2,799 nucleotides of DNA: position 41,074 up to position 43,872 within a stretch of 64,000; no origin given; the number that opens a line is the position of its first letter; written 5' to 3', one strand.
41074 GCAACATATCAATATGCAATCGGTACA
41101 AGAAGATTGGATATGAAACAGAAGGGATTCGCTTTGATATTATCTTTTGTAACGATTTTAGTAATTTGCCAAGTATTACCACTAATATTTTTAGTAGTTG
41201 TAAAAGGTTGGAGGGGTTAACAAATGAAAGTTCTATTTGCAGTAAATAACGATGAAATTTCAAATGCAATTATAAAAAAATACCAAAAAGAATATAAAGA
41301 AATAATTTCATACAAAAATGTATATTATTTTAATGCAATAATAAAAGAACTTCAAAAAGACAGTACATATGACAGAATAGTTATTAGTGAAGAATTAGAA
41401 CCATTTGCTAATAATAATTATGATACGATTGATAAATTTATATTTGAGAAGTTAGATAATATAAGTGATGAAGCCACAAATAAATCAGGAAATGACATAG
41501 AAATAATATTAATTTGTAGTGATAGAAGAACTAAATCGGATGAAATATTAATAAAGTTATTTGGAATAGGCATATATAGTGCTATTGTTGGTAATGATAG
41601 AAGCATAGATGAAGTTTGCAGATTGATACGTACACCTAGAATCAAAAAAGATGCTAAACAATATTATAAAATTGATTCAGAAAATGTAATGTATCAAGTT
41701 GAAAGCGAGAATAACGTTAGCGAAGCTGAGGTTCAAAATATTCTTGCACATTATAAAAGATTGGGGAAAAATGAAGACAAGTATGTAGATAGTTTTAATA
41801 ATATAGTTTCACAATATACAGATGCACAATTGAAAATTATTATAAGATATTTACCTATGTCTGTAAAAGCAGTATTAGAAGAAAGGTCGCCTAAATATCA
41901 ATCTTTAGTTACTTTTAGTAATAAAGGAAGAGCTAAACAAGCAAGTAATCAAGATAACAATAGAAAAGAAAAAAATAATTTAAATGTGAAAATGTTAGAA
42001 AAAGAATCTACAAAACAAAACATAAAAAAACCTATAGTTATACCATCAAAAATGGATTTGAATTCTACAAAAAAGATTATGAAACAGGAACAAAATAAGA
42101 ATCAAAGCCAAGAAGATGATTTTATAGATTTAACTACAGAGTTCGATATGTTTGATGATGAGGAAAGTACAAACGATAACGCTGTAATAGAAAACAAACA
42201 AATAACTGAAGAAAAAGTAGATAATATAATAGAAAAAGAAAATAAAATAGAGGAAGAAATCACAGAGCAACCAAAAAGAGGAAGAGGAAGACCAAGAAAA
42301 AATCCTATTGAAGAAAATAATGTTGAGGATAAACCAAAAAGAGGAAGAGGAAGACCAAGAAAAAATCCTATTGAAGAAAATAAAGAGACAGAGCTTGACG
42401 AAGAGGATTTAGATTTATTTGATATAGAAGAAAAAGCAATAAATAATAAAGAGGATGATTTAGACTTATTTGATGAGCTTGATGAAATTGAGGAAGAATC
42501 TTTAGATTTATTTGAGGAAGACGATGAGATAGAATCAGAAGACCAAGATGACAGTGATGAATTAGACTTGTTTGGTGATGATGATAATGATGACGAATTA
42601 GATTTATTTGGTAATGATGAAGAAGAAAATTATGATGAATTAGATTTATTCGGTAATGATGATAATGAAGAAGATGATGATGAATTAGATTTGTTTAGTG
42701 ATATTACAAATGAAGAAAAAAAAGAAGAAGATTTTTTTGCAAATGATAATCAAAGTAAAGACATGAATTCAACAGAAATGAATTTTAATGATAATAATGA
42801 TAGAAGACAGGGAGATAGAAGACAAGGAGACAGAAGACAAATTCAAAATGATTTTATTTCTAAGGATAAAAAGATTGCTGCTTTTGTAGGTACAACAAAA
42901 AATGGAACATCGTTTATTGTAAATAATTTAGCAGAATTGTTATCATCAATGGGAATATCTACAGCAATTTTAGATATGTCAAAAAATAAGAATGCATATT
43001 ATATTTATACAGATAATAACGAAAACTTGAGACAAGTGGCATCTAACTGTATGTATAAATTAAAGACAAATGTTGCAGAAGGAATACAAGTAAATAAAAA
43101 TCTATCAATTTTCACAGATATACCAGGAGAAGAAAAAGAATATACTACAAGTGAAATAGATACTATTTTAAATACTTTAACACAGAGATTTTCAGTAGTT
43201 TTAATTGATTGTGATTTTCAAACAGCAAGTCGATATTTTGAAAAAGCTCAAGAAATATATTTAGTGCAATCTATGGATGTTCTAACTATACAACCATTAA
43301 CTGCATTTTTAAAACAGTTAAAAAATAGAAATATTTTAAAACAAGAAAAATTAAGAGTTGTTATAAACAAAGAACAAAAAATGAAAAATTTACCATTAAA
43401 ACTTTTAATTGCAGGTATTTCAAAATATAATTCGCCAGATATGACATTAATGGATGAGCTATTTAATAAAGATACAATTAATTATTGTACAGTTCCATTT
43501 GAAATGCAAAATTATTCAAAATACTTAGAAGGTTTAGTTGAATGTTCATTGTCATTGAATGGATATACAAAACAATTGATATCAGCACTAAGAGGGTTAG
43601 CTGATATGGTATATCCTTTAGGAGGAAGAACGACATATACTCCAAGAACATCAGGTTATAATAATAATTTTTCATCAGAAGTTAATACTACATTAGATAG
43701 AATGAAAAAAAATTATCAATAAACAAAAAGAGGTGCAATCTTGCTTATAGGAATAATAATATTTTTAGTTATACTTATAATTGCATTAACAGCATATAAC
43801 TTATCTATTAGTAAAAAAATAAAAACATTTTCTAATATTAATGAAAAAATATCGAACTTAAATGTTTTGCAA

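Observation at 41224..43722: Orphan TadZ/CpaE-like protein with an inserted AT-hook pair and acidic LDLF-repeat region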

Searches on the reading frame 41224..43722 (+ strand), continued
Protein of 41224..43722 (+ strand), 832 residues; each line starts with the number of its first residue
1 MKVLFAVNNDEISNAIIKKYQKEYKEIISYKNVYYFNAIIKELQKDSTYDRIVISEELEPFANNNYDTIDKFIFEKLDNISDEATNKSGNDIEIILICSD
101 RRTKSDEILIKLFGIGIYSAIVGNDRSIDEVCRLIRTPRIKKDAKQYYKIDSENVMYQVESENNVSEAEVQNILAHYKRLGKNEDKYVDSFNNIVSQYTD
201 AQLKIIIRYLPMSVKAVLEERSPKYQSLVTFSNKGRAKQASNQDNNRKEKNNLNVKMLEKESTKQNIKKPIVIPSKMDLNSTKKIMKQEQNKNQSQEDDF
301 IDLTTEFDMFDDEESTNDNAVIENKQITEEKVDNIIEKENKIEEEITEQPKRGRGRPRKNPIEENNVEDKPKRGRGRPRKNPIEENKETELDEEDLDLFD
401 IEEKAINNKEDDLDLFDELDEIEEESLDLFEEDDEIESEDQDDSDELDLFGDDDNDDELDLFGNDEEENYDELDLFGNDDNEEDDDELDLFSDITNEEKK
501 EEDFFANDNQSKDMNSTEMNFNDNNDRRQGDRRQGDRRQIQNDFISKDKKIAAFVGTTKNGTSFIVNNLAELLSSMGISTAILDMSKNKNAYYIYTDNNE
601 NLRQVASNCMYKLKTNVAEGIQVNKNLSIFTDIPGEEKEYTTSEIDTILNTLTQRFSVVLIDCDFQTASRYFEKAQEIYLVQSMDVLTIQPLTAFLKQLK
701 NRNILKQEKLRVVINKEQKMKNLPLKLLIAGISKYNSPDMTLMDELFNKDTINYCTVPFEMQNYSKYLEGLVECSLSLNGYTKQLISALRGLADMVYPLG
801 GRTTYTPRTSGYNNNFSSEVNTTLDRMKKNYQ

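Call 70: find_encoding_contigs(protein=P0177, flank=4000, max_places=1)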
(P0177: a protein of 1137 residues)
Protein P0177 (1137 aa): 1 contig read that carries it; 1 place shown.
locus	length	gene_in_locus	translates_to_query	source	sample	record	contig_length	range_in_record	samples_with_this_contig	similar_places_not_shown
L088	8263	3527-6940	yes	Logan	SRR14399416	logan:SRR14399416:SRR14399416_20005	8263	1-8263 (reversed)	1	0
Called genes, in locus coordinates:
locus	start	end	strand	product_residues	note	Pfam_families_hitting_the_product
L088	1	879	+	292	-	?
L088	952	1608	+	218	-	PF00149:Metallophos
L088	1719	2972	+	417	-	PF07501:G5, PF08239:SH3_3, PF01832:Glucosaminidase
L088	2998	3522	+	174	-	-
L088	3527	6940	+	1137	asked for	-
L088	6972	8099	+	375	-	PF00990:GGDEF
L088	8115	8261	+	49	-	?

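Call 71: find_encoding_contigs(protein=P0241, flank=4000, max_places=1)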
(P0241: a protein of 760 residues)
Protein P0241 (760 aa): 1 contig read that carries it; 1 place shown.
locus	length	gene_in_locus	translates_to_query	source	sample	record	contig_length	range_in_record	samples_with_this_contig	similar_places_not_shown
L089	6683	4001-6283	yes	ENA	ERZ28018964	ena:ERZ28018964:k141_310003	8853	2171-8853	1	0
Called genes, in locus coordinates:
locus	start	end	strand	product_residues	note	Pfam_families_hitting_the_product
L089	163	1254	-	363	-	PF02481:DNA_processg_A, PF17782:WHD_DprA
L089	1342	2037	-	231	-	PF00882:Zn_dep_PLPC (weak)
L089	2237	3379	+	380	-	PF00768:Peptidase_S11, PF07943:PBP5_C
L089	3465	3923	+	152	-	-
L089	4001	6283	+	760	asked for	-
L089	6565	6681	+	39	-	?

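Call 72: find_encoding_contigs(protein=P0185, flank=4000, max_places=1)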
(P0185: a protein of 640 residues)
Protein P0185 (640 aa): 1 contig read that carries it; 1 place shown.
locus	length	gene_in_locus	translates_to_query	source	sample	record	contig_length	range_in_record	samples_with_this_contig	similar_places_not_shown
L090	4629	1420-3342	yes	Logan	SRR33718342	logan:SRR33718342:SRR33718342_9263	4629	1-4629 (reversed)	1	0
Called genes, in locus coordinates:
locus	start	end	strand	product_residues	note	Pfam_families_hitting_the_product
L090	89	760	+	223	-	PF07934:OGG_N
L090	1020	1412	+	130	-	-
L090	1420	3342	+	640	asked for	-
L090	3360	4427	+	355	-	PF00990:GGDEF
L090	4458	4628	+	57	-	?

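Call 74: search_solved_structures(query=A1, max_evalue=10, show_alignments=3)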
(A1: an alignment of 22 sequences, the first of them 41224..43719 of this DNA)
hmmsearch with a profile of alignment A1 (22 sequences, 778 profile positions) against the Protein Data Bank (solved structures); distinct sequences matched with E-value up to 10: 11.
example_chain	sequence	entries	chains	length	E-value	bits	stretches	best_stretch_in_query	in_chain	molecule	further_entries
8w9z_D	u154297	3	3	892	0.011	17.1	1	329-476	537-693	PAP1(pTAC3)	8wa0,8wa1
4cb9_A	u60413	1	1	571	0.42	11.9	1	333-422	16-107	BETA-CATENIN-LIKE PROTEIN 1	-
5xjc_X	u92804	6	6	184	0.46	11.8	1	295-386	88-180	PRKR-interacting protein 1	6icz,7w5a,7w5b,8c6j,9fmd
4hm9_A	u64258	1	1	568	0.47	11.7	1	334-422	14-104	Beta-catenin-like protein 1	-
8qma_E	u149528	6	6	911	0.49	11.7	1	343-461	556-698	PAP1 | PAP1, pTAC3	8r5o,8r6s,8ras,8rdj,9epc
7abi_S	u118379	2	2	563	0.53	11.6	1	335-422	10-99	Beta-catenin-like protein 1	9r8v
5tw1_F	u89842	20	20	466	1.3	10.3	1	333-469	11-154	RNA polymerase sigma factor SigA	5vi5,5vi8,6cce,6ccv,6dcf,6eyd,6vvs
1ffk_J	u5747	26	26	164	1.3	10.3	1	336-450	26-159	RIBOSOMAL PROTEIN L15 | 50S RIBOSOMAL PROTEIN L15 | 50S ribosomal protein L15P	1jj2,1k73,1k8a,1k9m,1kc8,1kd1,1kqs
1s72_L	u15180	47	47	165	2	9.7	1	336-450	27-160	50S ribosomal protein L15P | 50S ribosomal protein L15 | RPL15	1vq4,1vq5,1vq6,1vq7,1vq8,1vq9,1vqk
3ow2_K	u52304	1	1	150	2.8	9.2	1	336-403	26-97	50S ribosomal protein L15P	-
6elz_q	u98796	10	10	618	7.2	7.8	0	327-482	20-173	25S rRNA (cytosine(2870)-C(5))-methyltransferase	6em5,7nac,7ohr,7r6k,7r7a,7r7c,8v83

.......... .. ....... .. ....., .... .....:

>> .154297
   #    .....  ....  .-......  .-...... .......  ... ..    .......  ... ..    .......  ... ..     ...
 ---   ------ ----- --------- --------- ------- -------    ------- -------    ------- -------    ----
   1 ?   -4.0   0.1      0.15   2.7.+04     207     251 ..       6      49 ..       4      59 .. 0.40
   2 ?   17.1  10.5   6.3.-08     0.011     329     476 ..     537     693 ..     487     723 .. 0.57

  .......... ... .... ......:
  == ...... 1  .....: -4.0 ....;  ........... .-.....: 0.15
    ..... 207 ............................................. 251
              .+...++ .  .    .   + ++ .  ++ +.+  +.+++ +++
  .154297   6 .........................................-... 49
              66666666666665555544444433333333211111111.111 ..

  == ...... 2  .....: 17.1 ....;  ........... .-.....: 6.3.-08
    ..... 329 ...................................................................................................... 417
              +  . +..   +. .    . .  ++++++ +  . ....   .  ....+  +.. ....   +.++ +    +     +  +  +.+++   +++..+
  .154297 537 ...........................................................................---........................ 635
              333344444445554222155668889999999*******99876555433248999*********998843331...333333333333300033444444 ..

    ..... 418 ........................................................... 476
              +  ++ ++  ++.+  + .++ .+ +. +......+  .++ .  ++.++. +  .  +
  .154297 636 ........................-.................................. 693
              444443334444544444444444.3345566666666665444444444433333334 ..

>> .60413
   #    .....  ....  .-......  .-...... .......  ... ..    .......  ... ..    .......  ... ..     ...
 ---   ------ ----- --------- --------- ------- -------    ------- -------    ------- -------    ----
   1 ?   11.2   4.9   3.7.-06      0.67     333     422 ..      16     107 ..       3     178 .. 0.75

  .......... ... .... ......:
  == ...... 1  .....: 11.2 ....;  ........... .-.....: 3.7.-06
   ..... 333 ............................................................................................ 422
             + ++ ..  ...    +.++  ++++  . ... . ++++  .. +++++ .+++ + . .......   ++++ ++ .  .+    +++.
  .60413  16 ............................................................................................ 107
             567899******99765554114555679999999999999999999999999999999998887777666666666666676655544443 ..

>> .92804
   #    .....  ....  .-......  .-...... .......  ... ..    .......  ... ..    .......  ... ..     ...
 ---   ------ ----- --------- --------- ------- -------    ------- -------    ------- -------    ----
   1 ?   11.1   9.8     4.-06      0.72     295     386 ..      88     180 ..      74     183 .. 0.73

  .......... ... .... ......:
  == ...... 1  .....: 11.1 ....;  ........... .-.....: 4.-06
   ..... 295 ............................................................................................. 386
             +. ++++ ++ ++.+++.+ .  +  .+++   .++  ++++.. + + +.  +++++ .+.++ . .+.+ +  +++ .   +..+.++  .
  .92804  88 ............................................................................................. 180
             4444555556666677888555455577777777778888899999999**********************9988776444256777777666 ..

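Call 75: search_protein_families(library=padloc, proteins=[window:41224-43719:+], max_evalue=0.01)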
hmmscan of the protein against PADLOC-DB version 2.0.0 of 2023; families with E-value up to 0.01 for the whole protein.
window:41224-43719:+ (832 aa): 0 families

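Call 76: search_protein_families(library=phrogs, proteins=[window:41224-43719:+], max_evalue=0.01)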
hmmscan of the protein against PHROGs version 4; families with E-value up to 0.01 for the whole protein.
window:41224-43719:+ (832 aa): 0 families

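Call 80: find_encoding_contigs(protein=P0002, flank=3000, max_places=1)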
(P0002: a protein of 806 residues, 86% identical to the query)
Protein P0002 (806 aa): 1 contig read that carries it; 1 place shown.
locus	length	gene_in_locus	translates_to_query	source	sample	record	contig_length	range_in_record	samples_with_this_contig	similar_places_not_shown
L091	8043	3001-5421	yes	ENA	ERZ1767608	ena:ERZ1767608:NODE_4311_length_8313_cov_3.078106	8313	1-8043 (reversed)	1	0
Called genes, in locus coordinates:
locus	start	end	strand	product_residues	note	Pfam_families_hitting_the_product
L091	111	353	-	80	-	-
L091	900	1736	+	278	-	PF03600:CitMHS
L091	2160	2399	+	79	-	-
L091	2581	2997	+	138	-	-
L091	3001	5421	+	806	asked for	-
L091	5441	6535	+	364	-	PF00990:GGDEF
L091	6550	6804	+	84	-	PF06135:IreB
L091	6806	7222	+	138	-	PF03652:RuvX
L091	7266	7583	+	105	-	PF06949:DUF1292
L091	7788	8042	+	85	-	?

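Call 81: find_encoding_contigs(protein=P0003, flank=3000, max_places=1)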
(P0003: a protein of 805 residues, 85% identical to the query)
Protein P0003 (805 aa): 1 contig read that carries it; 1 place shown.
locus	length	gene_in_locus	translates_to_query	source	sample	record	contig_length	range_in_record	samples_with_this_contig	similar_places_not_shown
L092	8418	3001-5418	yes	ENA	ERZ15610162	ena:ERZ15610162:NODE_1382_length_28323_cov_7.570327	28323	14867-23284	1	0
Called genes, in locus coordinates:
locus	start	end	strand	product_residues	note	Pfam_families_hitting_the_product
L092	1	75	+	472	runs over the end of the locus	-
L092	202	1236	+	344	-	-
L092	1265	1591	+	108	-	PF12647:RNHCP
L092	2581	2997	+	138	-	-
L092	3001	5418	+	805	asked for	-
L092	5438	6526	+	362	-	PF00990:GGDEF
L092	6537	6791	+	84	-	PF06135:IreB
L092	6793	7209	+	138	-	PF03652:RuvX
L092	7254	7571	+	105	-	PF06949:DUF1292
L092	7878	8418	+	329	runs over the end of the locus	-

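Call 83: search_protein_families(library=pfam, proteins=[P0196, P0221, P0230, P0257, P0264, P0192, P0204, P0241, P0266, P0185], max_evalue=0.01)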
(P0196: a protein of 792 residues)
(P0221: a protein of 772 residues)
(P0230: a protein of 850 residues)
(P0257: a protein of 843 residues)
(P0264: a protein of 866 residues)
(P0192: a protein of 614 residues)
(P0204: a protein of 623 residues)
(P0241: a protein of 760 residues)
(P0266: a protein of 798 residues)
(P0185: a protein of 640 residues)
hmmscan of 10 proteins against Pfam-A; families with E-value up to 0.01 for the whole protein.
P0196 (792 aa): 0 families

P0221 (772 aa): 0 families

P0230 (850 aa): 0 families

P0257 (843 aa): 0 families

P0264 (866 aa): 0 families

P0192 (614 aa): 1 family
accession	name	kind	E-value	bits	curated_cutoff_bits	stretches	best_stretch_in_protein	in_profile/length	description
PF01656.29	CbiA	-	2.5e-05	24.7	25.4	0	363-533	13-99/125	CobQ/CobB/MinD/ParA nucleotide binding domain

P0204 (623 aa): 0 families

P0241 (760 aa): 0 families

P0266 (798 aa): 0 families

P0185 (640 aa): 1 family
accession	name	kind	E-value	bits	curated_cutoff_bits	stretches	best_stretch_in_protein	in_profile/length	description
PF01656.29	CbiA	-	0.00042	20.7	25.4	1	369-537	15-100/125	CobQ/CobB/MinD/ParA nucleotide binding domain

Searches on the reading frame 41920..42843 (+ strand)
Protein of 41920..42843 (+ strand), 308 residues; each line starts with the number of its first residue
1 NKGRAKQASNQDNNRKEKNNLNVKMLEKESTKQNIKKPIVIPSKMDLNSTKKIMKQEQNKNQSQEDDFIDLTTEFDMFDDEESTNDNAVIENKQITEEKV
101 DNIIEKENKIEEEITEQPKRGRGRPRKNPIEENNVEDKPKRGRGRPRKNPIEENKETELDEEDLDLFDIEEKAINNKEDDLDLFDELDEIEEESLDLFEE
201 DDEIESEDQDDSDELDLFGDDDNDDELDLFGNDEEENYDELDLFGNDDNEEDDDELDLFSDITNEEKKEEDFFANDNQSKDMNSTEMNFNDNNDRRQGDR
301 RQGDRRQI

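Call 19: search_protein_families(library=pfam, proteins=[window:41920-42843:+], max_evalue=10)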
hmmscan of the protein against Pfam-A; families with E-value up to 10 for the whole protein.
window:41920-42843:+ (308 aa): 2 families
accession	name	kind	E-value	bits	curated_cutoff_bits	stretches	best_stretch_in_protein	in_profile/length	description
PF13634.11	Nucleoporin_FG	-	0.092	14.1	32.2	1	217-294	2-78/90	Nucleoporin FG repeat region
PF02178.24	AT_hook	-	0.13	12.7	17.4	2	119-128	1-10/13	AT hook motif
